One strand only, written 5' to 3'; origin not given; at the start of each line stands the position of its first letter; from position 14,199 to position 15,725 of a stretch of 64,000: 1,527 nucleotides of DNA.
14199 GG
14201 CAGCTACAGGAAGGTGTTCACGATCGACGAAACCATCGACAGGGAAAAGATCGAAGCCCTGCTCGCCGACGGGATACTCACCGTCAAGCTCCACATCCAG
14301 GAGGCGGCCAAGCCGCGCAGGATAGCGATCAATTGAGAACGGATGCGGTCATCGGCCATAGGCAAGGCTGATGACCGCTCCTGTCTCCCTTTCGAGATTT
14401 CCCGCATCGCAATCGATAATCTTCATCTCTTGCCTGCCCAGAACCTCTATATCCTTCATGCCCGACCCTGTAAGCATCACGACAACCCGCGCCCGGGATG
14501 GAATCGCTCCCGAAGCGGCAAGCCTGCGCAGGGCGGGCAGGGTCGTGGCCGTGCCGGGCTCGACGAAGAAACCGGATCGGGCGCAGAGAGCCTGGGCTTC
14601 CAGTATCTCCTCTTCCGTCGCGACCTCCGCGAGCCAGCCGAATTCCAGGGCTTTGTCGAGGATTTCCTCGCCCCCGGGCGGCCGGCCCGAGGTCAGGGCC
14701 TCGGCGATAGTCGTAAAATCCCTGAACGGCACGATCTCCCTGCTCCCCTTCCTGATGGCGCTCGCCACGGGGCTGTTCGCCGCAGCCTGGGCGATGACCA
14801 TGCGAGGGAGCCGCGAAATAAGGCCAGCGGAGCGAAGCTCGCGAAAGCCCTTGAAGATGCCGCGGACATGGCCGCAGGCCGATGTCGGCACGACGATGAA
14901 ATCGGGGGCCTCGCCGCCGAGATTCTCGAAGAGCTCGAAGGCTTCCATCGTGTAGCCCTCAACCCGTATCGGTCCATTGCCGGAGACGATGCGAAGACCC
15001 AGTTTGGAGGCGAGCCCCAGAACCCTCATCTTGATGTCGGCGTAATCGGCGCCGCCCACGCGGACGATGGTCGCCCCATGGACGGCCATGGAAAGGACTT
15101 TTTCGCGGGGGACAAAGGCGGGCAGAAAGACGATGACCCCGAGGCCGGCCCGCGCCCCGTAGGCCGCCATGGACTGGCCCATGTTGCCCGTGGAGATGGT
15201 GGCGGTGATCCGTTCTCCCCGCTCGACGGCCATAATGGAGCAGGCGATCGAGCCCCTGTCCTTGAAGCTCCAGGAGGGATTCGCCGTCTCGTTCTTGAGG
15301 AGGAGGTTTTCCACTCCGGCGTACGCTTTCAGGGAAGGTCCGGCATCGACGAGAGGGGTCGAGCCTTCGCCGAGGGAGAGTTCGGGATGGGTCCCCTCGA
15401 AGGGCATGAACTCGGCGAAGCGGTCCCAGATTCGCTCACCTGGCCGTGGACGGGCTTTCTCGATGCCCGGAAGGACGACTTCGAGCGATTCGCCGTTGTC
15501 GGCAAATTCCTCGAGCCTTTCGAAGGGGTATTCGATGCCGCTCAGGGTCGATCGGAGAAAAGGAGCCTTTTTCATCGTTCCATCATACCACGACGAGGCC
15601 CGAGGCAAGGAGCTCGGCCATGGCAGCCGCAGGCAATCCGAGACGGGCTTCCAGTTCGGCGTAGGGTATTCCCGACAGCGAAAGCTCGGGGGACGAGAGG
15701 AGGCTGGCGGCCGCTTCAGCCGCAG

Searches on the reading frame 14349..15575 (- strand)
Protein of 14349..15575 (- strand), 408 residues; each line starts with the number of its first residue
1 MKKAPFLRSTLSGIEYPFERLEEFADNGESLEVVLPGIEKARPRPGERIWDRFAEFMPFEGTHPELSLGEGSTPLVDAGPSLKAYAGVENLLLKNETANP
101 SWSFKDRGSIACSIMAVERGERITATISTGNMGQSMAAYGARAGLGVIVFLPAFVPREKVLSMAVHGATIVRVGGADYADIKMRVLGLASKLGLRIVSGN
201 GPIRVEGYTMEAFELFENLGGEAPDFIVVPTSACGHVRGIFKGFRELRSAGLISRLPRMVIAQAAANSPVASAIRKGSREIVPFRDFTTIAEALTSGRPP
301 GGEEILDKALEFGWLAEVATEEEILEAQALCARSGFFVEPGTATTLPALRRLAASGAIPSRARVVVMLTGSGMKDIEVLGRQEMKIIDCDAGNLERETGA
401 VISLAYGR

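Call 3: search_protein_families(library=pfam, proteins=[window:14349-15575:-], max_evalue=0.01)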
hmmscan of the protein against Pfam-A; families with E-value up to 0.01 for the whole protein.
window:14349-15575:- (408 aa): 1 family
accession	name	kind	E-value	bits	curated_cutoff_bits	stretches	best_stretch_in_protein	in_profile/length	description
PF00291.31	PALP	-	1.3e-56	192.6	35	1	67-370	2-295/295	Pyridoxal-phosphate dependent enzyme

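Call 6: search_protein_families(library=ncbifam, proteins=[window:14349-15575:-], max_evalue=0.01)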
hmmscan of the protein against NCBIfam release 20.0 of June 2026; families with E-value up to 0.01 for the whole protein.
window:14349-15575:- (408 aa): 35 families (the best 25 are shown)
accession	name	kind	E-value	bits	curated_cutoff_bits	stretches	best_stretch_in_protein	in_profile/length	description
NF006050.0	PRK08197.1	equivalog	1.4e-60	205.2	303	1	48-381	57-390/406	threonine synthase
TIGR00260.1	thrC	equivalog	4.8e-50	170.6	167.1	1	52-376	3-339/340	threonine synthase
NF004170.0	PRK05638.1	equivalog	4.1e-48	164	421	1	48-381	45-364/442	threonine synthase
NF005035.0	PRK06450.1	equivalog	2.8e-41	141.5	301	1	65-374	51-336/338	threonine synthase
NF004996.0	PRK06381.1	equivalog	2.6e-34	118.7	266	1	71-371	14-317/319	threonine synthase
NF006205.0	PRK08329.1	equivalog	9.4e-33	113.6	358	1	52-374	45-345/347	threonine synthase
NF005680.0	PRK07476.1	equivalog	3.2e-14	52.6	413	1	73-250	24-198/326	hydroxyectoine utilization dehydratase EutB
NF006094.0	PRK08246.1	subfamily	5e-14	52.4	331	1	73-372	24-303/310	serine/threonine dehydratase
NF006455.0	PRK08813.1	equivalog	1e-12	48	489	1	85-285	44-233/374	threonine dehydratase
NF005292.0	PRK06815.1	equivalog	2.2e-11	43.4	371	1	73-371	22-306/320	threonine/serine dehydratase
NF005600.0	PRK07334.1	equivalog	3.4e-11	42.4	496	1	90-247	44-200/408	threonine ammonia-lyase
TIGR02991.1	ectoine_eutB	equivalog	4.7e-11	42.2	413.35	1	72-247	19-191/317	hydroxyectoine utilization dehydratase EutB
NF009130.0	PRK12483.1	subfamily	7.4e-11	41.3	801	1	80-248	44-211/521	threonine ammonia-lyase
NF004771.0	PRK06110.1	equivalog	1e-10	41.3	317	1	86-237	34-183/323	threonine dehydratase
NF006390.0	PRK08639.1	equivalog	4.5e-10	39.1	421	1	90-377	41-318/418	threonine ammonia-lyase IlvA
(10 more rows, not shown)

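Call 8: search_solved_structures(query=window:14349-15575:-, max_evalue=0.001)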
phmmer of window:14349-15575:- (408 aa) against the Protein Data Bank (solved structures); distinct sequences matched with E-value up to 0.001: 44.
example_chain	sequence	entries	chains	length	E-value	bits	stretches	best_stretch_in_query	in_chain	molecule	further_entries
2zsj_A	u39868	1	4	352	9.2e-46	159.8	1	51-377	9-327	Threonine synthase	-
6cgq_A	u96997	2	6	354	2e-45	158.7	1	51-377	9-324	Threonine synthase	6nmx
1uim_A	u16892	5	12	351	1.5e-43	152.5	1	50-377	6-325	Threonine Synthase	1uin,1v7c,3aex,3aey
2d1f_A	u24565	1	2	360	9.3e-40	140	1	49-378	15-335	Threonine synthase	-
1e5x_A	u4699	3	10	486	1.4e-36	129.6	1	36-375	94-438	THREONINE SYNTHASE | THREONINE SYNTHASE 1, CHLOROPLASTIC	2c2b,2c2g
1pwe_A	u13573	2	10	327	6.8e-12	48.3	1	73-358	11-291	L-serine dehydratase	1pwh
8y1j_A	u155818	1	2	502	1.9e-09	40.3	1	89-248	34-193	L-threonine dehydratase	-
2rkb_A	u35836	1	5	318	1.1e-08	37.8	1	73-371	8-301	Serine dehydratase-like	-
5ybw_A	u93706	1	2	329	2.6e-08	36.5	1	91-241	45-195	Aspartate racemase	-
4h27_A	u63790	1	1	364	2.2e-07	33.4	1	72-349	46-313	L-serine dehydratase/L-threonine deaminase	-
1p5j_A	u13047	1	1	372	1.2e-06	31.1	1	72-349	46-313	L-serine dehydratase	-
8zkv_A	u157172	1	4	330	3.1e-06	29.7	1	88-242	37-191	L-threonine dehydratase biosynthetic IlvA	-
43cq_A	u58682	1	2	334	3.2e-06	29.6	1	88-242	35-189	L-threonine dehydratase biosynthetic IlvA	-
2v03_A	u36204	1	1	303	3.6e-06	29.5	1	71-248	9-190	Cysteine synthase B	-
2bhs_A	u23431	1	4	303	3.7e-06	29.4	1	71-248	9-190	CYSTEINE SYNTHASE B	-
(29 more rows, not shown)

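Call 20: find_homologous_proteins(query=window:14349-15575:-, max_evalue=0.001)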
Query window:14349-15575:- (408 aa): 2576 proteins with E <= 0.001 among 8000 candidates; the best 120 are listed.
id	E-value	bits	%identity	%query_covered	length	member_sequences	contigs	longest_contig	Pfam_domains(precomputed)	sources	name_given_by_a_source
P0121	3.3e-263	891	100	100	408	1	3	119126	PF00291.32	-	-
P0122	2.2e-229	779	87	99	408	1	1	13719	PF00291.32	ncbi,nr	ncbi:MAG: threonine synthase [Rectinemataceae bacterium]|nr:threonine synthase [Rectinemataceae bact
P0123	2.3e-226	769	89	97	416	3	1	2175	PF00291.32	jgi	-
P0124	4.9e-226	768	87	99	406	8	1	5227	PF00291.32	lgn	-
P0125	4.3e-205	699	79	99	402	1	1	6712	PF00291.32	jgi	jgi:threonine synthase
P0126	2.0e-203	694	80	95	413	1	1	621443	PF00291.32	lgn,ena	-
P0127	5.4e-203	692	80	95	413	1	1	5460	PF00291.32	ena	-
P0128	2.9e-202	690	78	99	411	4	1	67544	PF00291.32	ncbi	-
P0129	6.8e-202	689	78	99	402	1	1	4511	PF00291.32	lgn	-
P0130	1.1e-201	688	79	99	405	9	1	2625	PF00291.32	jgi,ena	-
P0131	2.6e-200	684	76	98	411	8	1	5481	PF00291.32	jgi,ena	-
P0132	2.7e-200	683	76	99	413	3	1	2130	PF00291.32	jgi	jgi:threonine synthase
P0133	3.4e-200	683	77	98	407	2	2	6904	PF00291.32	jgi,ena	-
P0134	5.6e-199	679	77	98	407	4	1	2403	PF00291.32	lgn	-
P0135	9.0e-199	678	77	97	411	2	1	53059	PF00291.32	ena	-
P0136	3.2e-198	677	77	97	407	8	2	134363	PF00291.32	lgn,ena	-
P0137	7.3e-197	672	76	98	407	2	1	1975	PF00291.32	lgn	-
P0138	1.3e-196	671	78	96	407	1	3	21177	PF00291.32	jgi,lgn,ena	-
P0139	1.5e-196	671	76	97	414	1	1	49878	PF00291.32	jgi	-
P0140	3.8e-195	666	75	95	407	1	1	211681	PF00291.32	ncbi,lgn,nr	ncbi:MAG: threonine synthase [Spirochaetes bacterium]|nr:threonine synthase [Spirochaetota bacterium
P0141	7.0e-195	666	76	97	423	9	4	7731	PF00291.32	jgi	jgi:threonine synthase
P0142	3.5e-194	663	74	97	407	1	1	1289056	PF00291.32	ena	-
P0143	1.4e-193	661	76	97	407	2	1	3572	PF00291.32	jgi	-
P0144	1.5e-193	661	72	100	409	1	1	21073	PF00291.32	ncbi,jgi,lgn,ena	ncbi:MAG: threonine synthase [Acidobacteriota bacterium]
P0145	2.4e-193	661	90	81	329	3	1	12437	PF00291.32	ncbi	ncbi:MAG: threonine synthase, partial [Spirochaetae bacterium HGW-Spirochaetae-9]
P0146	6.7e-193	659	75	99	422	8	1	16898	PF00291.32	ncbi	-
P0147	1.1e-192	658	76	97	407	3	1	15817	PF00291.32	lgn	-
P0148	1.5e-192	658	75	97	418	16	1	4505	PF00291.32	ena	-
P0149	1.8e-192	658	75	97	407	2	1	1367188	PF00291.32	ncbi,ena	-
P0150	1.1e-191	655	74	95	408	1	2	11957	PF00291.32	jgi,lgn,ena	-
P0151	1.9e-191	654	75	97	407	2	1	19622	PF00291.32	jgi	-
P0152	4.8e-190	650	71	97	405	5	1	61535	PF00291.32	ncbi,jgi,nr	ncbi:MAG: threonine synthase [Spirochaetia bacterium]|jgi:threonine synthase|nr:threonine synthase [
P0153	9.4e-190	649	73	97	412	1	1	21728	PF00291.32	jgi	jgi:threonine synthase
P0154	4.8e-189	646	71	98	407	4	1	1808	PF00291.32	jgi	-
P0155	5.2e-187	640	74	96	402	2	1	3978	PF00291.32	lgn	-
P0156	7.2e-187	639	73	99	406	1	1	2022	PF00291.32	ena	-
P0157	7.7e-187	639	72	99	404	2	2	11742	PF00291.32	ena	-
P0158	6.4e-186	636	71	96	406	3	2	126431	PF00291.32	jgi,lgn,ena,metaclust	metaclust:\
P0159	3.3e-182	624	69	98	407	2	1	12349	PF00291.32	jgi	-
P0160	2.0e-179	615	70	96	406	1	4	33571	PF00291.32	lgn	-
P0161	7.4e-178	610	68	96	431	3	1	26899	PF00291.32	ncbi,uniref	ncbi:MAG: threonine synthase [Rectinema subterraneum]|uniref:threonine synthase n=1 Tax=Rectinema su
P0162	1.0e-176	606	69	96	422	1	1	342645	PF00291.32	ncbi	-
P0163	7.4e-175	600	69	96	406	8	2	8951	PF00291.32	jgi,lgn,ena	-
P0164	8.7e-170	583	66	97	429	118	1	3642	PF00291.32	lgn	-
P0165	1.2e-168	579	64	97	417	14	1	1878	PF00291.32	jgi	-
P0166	5.5e-168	577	65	97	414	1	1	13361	PF00291.32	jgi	-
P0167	1.0e-165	570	63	96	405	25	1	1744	PF00291.32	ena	-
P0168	1.5e-165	569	63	96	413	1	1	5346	PF00291.32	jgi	jgi:threonine synthase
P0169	1.9e-165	569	63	98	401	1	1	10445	PF00291.32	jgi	jgi:threonine synthase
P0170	2.2e-165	569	62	98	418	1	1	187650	PF00291.32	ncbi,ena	-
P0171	1.3e-164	566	59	97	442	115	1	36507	PF00291.32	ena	-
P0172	1.4e-164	566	63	96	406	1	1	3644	PF00291.32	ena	-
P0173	1.1e-163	563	63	96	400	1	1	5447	PF00291.32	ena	-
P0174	1.2e-163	563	62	97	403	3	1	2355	PF00291.32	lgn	-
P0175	2.5e-163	562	62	96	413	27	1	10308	PF00291.32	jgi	jgi:threonine synthase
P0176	2.8e-163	562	62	96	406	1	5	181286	PF00291.32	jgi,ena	jgi:threonine synthase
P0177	3.6e-163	561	62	99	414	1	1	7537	PF00291.32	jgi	jgi:threonine synthase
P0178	1.9e-162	559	63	96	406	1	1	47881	PF00291.32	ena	-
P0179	2.1e-162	559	63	96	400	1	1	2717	PF00291.32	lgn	-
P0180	4.5e-162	558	62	96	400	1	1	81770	PF00291.32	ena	-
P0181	5.2e-162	557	61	97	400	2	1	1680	PF00291.32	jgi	-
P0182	8.9e-162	557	63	96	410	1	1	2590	PF00291.32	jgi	jgi:threonine synthase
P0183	9.9e-162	556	62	96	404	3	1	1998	PF00291.32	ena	-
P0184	1.3e-161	556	62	96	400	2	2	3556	PF00291.32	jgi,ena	-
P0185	1.4e-161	556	65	94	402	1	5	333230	PF00291.32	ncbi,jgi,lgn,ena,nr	ncbi:MAG TPA: threonine synthase [Candidatus Paceibacterota bacterium]|nr:threonine synthase [Verruc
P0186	2.9e-161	555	62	95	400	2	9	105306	PF00291.32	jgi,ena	-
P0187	3.5e-161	555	61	97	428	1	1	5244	PF00291.32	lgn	-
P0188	3.9e-161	555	62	95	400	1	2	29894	PF00291.32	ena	-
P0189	5.4e-161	554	62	96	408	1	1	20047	PF00291.32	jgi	jgi:threonine synthase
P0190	8.2e-161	553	62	95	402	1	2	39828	PF00291.32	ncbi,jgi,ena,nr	ncbi:MAG TPA: threonine synthase [Candidatus Acidoferrum sp.]|nr:threonine synthase [Candidatus Acid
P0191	1.1e-160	553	62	96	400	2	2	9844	PF00291.32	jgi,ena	jgi:threonine synthase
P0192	1.2e-160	553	61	96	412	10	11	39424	PF00291.32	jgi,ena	jgi:threonine synthase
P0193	1.4e-160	553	66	96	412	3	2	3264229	PF00291.32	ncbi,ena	-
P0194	1.8e-160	552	61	96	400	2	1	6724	PF00291.32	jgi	jgi:threonine synthase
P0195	2.4e-160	552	61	96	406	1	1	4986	PF00291.32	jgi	jgi:threonine synthase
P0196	3.0e-160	552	62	96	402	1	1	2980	PF00291.32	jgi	jgi:threonine synthase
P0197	3.4e-160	551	61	96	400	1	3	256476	PF00291.32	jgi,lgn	jgi:threonine synthase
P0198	3.7e-160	551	61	96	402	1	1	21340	PF00291.32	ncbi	-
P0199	3.7e-160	551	60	97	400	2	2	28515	PF00291.32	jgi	jgi:threonine synthase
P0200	3.8e-160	551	61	96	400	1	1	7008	PF00291.32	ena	-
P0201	4.5e-160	551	61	96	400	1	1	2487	PF00291.32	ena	-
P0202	7.5e-160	550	61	96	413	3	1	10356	PF00291.32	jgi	-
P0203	1.6e-159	549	60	96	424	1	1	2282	PF00291.32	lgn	-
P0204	2.1e-159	549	62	96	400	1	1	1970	PF00291.32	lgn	-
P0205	2.2e-159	549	60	97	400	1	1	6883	PF00291.32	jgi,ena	-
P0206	2.2e-159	549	62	96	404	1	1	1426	PF00291.32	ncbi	-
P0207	2.3e-159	549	60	99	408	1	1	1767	PF00291.32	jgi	-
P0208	2.8e-159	548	61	98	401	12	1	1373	PF00291.32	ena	-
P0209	4.4e-159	548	61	96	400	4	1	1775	PF00291.32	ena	-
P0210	4.5e-159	548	61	98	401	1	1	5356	PF00291.32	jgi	jgi:threonine synthase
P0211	6.2e-159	547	62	96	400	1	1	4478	PF00291.32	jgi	jgi:threonine synthase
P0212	6.3e-159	547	61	96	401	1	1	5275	PF00291.32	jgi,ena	-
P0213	1.2e-158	546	61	97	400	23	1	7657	PF00291.32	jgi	jgi:threonine synthase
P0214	1.2e-158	546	60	96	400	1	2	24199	PF00291.32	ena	-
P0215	1.3e-158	546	62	96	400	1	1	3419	PF00291.32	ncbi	-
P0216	1.5e-158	546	62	96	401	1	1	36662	PF00291.32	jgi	jgi:threonine synthase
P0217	2.3e-158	545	60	96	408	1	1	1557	PF00291.32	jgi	jgi:threonine synthase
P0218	2.4e-158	545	61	96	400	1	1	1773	PF00291.32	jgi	-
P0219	2.5e-158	545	62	96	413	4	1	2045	PF00291.32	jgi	jgi:threonine synthase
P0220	2.6e-158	545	62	96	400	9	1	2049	PF00291.32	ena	-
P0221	2.9e-158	545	61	97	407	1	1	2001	PF00291.32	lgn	-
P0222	4.2e-158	545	60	97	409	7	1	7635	PF00291.32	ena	-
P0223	6.7e-158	544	60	97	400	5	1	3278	PF00291.32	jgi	jgi:threonine synthase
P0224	6.8e-158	544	61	96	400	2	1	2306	PF00291.32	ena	-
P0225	9.4e-158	543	60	96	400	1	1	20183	PF00291.32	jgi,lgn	jgi:threonine synthase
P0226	1.6e-157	543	61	96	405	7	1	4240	PF00291.32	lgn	-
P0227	1.6e-157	543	62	96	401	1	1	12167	PF00291.32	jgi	jgi:threonine synthase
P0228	2.1e-157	542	60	96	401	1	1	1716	PF00291.32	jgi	jgi:threonine synthase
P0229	3.0e-157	542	60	94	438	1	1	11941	PF00291.32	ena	-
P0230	3.7e-157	541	60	96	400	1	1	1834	PF00291.32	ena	-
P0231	4.5e-157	541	60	98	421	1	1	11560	PF00291.32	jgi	jgi:threonine synthase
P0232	5.2e-157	541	63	96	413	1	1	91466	PF00291.32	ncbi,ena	-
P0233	6.1e-157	541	61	97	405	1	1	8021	PF00291.32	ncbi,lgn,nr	ncbi:MAG: threonine synthase [Phycisphaerae bacterium]|nr:threonine synthase [Phycisphaerae bacteriu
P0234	9.7e-157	540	60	98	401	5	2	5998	PF00291.32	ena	-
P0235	1.1e-156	540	60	96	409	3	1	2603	PF00291.32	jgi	-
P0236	1.2e-156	540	60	96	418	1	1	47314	PF00291.32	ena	-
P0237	1.2e-156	540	60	96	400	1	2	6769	PF00291.32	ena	-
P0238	1.4e-156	540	61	96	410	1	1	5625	PF00291.32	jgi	jgi:threonine synthase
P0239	1.6e-156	539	61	96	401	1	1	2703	PF00291.32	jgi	jgi:threonine synthase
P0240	1.9e-156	539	61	96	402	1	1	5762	PF00291.32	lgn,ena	-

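Call 21: find_encoding_contigs(protein=P0149, flank=8000, max_places=2)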
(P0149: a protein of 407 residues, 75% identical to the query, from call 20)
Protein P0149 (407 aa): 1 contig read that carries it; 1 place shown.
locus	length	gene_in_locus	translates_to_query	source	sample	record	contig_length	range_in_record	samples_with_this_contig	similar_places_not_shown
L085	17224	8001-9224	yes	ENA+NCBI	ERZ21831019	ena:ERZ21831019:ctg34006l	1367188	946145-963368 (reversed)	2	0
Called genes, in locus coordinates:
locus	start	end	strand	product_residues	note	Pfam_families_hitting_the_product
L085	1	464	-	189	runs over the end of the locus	PF13085:Fer2_3 (weak), PF00111:Fer2 (weak), PF01799:Fer2_2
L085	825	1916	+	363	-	PF03480:DctP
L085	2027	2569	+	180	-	PF04290:DctQ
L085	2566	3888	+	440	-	PF06808:DctM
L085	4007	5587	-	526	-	PF07969:Amidohydro_3, PF01979:Amidohydro_1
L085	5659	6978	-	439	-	PF00860:Xan_ur_permease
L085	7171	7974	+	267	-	PF00899:ThiF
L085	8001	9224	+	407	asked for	PF00291:PALP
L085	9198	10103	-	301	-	PF00892:EamA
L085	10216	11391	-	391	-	PF00083:Sugar_tr (faint), PF07690:MFS_1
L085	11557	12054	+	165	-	-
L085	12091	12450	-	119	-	PF02909:TetR_C_1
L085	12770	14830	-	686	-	PF04205:FMN_bind, PF00890:FAD_binding_2, PF01266:DAO, PF01946:Thi4 (weak), PF03486:HI0933_like (weak), PF07992:Pyr_redox_2, PF12831:FAD_oxidored, PF13450:NAD_binding_8 (weak)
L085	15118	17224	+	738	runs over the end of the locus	PF04205:FMN_bind, PF00890:FAD_binding_2, PF01134:GIDA (faint), PF01266:DAO, PF07992:Pyr_redox_2 (weak), PF12831:FAD_oxidored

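Call 22: find_encoding_contigs(protein=P0126, flank=8000, max_places=2)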
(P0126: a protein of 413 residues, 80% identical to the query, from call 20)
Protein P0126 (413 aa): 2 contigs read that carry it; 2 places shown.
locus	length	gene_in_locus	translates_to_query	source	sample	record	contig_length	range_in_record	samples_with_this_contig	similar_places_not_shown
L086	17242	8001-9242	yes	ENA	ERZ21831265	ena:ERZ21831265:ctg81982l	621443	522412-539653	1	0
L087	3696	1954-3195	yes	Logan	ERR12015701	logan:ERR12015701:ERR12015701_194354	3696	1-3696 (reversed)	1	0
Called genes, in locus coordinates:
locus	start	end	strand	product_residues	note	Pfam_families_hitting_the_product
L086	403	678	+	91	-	PF00085:Thioredoxin, PF13098:Thioredoxin_2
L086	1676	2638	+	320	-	PF03773:ArsP_1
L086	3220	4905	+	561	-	PF01019:G_glu_transpept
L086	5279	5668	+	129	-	-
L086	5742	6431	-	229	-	PF21033:RMD1-3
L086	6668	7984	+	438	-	PF00989:PAS, PF13188:PAS_8 (faint), PF13426:PAS_9 (weak), PF00989:PAS, PF08448:PAS_4, PF08447:PAS_3, PF13426:PAS_9, PF00990:GGDEF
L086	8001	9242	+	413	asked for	PF00291:PALP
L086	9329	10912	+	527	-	PF00403:HMA, PF13386:DsbD_2 (weak), PF02683:DsbD_TM (weak), PF13386:DsbD_2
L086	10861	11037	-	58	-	-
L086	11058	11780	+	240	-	-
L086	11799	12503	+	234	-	PF00072:Response_reg, PF00486:Trans_reg_C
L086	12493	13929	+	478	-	PF00672:HAMP, PF00512:HisKA, PF02518:HATPase_c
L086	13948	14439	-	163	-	PF10080:FtrD-like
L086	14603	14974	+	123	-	PF02537:CRCB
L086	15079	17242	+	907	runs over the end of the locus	-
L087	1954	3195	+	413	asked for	PF00291:PALP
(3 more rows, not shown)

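Call 23: find_encoding_contigs(protein=P0136, flank=8000, max_places=2)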
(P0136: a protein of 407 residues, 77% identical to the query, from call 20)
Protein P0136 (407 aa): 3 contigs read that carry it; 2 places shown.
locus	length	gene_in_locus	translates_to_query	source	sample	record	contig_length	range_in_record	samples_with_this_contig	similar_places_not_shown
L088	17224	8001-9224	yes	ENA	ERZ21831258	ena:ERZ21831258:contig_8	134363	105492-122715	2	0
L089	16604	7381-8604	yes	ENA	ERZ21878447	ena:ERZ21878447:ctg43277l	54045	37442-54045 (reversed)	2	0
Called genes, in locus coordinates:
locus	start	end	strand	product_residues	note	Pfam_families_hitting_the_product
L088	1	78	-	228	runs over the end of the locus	PF13531:SBP_bac_11, PF01547:SBP_bac_1 (faint)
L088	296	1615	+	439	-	PF00860:Xan_ur_permease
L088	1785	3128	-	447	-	PF01554:MatE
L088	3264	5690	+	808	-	PF04055:Radical_SAM (weak)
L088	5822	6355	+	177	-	-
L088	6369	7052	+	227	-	PF04542:Sigma70_r2, PF08281:Sigma70_r4_2, PF04545:Sigma70_r4 (weak)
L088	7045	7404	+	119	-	-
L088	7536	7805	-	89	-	PF13893:RRM_5 (weak), PF00076:RRM_1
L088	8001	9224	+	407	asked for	PF00291:PALP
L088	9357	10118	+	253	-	PF03328:HpcH_HpaI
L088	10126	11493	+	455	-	PF01979:Amidohydro_1, PF07969:Amidohydro_3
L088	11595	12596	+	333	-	PF02608:Bmp, PF13407:Peripla_BP_4 (weak)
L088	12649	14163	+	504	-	PF00005:ABC_tran, PF13304:AAA_21 (faint), PF00005:ABC_tran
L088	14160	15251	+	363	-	PF02653:BPD_transp_2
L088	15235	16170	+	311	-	PF02653:BPD_transp_2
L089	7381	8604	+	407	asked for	PF00291:PALP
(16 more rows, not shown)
